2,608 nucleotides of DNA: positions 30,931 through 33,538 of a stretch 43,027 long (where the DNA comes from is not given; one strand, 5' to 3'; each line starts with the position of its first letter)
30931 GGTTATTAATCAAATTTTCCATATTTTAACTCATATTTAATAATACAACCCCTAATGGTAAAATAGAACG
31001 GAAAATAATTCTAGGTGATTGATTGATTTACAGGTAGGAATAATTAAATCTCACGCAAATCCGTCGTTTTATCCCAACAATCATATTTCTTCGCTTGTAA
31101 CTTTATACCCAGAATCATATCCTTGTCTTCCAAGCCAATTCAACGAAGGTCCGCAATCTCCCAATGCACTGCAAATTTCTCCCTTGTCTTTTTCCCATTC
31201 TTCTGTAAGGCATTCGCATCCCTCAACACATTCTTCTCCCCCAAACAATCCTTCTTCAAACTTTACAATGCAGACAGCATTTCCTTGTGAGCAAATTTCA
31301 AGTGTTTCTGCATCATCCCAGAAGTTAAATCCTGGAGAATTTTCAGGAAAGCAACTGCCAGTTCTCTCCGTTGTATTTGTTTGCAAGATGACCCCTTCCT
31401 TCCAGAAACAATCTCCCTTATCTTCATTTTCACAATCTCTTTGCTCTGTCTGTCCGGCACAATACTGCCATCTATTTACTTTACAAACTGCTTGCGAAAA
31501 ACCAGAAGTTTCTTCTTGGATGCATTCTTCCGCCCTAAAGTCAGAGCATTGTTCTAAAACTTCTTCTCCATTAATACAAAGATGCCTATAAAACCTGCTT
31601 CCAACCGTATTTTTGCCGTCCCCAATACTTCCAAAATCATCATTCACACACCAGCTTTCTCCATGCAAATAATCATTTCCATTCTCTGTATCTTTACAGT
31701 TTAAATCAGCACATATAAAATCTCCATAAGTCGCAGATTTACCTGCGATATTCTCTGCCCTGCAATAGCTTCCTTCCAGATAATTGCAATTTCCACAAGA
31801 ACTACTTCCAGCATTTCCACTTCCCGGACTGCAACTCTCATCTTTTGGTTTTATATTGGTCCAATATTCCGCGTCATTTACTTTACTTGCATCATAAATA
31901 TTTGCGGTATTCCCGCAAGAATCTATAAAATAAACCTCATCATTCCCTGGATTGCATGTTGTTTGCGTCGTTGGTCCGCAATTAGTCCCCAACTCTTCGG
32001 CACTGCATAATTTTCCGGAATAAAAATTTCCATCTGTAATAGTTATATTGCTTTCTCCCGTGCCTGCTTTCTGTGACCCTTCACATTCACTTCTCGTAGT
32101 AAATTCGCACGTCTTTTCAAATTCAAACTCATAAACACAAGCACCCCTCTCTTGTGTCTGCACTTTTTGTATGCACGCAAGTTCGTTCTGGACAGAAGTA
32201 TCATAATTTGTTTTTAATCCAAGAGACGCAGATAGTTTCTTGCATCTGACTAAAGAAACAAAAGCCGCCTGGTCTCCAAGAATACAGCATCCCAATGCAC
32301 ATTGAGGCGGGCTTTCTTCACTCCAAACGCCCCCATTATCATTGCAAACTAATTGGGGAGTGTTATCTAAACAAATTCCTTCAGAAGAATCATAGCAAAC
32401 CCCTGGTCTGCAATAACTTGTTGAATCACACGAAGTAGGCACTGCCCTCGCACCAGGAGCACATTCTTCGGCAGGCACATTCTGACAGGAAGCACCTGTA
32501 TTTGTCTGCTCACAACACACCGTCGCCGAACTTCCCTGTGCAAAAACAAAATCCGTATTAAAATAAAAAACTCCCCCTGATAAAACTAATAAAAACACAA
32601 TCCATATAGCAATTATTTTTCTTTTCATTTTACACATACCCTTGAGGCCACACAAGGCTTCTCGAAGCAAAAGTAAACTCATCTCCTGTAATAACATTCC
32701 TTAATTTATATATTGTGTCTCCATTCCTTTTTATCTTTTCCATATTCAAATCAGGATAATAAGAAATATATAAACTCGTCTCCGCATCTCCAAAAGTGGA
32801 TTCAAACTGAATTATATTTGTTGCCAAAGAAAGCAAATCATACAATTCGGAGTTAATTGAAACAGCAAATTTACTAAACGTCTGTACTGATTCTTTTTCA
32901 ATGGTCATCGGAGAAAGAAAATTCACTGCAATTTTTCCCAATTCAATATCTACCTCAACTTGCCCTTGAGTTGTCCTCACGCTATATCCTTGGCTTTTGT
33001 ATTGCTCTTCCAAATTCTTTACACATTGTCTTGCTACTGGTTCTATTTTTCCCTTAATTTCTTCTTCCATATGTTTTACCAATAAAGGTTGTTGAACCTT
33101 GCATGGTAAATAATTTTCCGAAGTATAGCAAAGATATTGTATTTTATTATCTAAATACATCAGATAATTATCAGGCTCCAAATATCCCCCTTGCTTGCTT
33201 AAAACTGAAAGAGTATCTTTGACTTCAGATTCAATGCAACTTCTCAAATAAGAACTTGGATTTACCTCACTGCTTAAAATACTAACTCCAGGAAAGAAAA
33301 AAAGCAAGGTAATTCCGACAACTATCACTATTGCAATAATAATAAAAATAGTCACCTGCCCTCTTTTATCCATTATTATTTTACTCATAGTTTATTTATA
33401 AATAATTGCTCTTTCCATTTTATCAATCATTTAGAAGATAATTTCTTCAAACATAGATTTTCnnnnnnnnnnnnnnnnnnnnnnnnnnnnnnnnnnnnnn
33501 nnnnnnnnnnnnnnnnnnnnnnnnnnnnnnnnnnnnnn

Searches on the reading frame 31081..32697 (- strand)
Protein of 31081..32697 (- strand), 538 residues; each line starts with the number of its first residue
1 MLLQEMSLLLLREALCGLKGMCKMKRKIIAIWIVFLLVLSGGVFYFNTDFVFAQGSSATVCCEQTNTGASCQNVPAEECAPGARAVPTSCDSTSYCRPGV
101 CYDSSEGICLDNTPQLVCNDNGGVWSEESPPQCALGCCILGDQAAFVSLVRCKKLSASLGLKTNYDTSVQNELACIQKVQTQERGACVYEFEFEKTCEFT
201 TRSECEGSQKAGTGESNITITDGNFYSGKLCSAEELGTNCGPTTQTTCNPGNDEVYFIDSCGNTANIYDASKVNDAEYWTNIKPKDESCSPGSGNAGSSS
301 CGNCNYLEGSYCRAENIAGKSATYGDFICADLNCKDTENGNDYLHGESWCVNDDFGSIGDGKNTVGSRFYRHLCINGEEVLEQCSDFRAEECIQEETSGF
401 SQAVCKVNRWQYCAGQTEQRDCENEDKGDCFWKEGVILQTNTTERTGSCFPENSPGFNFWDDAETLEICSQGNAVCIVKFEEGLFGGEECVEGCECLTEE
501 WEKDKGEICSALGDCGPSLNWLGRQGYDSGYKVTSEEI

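Call 12: search_protein_families(library=pfam, proteins=[window:31081-32697:-], max_evalue=0.05)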
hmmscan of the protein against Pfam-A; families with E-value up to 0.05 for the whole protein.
window:31081-32697:- (538 aa): 1 family
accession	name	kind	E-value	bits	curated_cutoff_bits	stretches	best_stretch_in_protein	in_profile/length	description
PF19217.5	CoV_NSP4_N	-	0.006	16.2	25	1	91-121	191-221/353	Coronavirus replicase NSP4, N-terminal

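Call 79: search_solved_structures(query=A8, max_evalue=1)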
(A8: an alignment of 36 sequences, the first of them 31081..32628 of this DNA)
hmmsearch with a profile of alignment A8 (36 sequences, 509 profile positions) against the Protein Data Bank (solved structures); distinct sequences matched with E-value up to 1: 0.

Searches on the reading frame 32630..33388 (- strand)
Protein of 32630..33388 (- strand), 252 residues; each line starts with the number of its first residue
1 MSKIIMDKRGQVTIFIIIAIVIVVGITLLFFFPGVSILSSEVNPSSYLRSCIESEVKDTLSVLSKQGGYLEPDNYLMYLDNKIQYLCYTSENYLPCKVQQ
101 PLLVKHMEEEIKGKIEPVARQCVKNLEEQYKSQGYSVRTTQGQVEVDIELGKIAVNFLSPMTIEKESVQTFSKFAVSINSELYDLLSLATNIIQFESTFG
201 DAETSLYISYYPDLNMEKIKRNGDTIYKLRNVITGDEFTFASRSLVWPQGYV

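Call 12: search_protein_families(library=pfam, proteins=[window:32630-33388:-], max_evalue=0.05)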
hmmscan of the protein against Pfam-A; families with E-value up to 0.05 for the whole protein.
window:32630-33388:- (252 aa): 0 families

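Call 80: search_solved_structures(query=A9, max_evalue=5)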
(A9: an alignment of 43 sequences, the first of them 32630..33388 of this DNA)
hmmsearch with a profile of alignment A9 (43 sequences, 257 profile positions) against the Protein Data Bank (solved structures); distinct sequences matched with E-value up to 5: 2.
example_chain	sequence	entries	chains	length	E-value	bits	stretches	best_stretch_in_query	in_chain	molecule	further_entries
1mjh_A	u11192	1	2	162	0.13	14.8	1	107-142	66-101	PROTEIN (ATP-BINDING DOMAIN OF PROTEIN MJ0577)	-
8z62_A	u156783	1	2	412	1.3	11.5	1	82-199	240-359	23S rRNA (uracil(747)-C(5))-methyltransferase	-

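Call 86: search_protein_families(library=ncbifam, alignment_id=A9, max_evalue=1)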
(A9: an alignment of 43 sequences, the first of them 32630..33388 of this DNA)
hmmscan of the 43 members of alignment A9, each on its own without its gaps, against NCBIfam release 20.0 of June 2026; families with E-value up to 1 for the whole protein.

A. member 1, window:32630-33388:- (252 aa): 0 families

B. families by the number of members that match (of 43 scanned): 28 families (the first 25 are shown)
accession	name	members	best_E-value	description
NF042931.1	SAG1386_EF1546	2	0.025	SAG1386/EF1546 family surface-associated protein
NF003579.0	PRK05248.2-4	2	0.033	hypothetical protein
NF009540.0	PRK12911.1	1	0.0053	bifunctional preprotein translocase subunit SecD/SecF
NF046008.1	ICE_MAGa4850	1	0.0056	MAGa4850 family ICE element protein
NF004285.1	PRK05696.1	1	0.0071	flagellar basal body-associated protein FliL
TIGR01877.1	cas_cas6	1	0.014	CRISPR-associated endoribonuclease Cas6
NF005162.0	PRK06638.1-1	1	0.027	NADH-quinone oxidoreductase subunit J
NF053517.1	HbztTptrPcaK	1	0.027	4-hydroxybenzoate transporter PcaK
NF041040.1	FslB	1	0.036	rhizoferrin export MFS transporter FslB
NF051431.1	Rv0361_Cterm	1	0.036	Rv0361 family membrane protein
NF041946.1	LuxO_transreg_Vib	1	0.052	quorum-sensing sigma-54 dependent transcriptional regulator LuxO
NF041372.1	DUF166_seleno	1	0.052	DUF166 family (seleno)protein DfsP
NF045978.1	ComEA_MAG0490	1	0.065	MAG0490 family ComEA-like DNA-binding protein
TIGR04237.1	seadorna_VP9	1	0.069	seadornavirus/coltivirus VP9 protein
TIGR03927.1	T7SS_EssA_Firm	1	0.069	type VII secretion protein EssA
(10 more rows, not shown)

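Call 87: search_protein_families(library=pfam, alignment_id=A9, max_evalue=1)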
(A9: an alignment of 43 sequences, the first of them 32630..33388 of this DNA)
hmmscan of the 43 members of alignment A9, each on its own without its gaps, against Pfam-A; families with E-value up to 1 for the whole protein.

A. member 1, window:32630-33388:- (252 aa): 0 families

B. families by the number of members that match (of 43 scanned): 44 families (the first 25 are shown)
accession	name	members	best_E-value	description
PF11738.13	DUF3298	3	0.026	Protein of unknown function (DUF3298)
PF17280.7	DUF5345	3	0.13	Family of unknown function (DUF5345)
PF20077.4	CcmD_alt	2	0.0075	CcmD family protein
PF10661.14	EssA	2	0.067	WXG100 protein secretion system (Wss), protein EssA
PF18743.7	AHJR-like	1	0.0082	REase_AHJR-like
PF22716.1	SNaCT11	1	0.01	Short NACHT-associated C-Terminal domain, family 11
PF22355.1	tRNA_int_end_N3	1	0.01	tRNA-splicing endonuclease subunit NEQ261 N-terminal domain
PF04854.19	DUF624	1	0.013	Protein of unknown function, DUF624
PF20462.4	DUF6715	1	0.016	Domain of unknown function (DUF6715)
PF25630.1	Phycodna_minor_capsid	1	0.036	Phycodnaviridae minor capsid protein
PF07790.16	Pilin_N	1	0.043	Archaeal Type IV pilin, N-terminal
PF00003.28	7tm_3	1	0.043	7 transmembrane sweet-taste receptor of 3 GCPR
PF02575.21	YbaB_DNA_bd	1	0.054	YbaB/EbfC DNA-binding family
PF08733.15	PalH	1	0.058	PalH/RIM21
PF19530.4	Ndh2_N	1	0.062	NAD(P)H-quinone oxidoreductase subunit 2 N-terminal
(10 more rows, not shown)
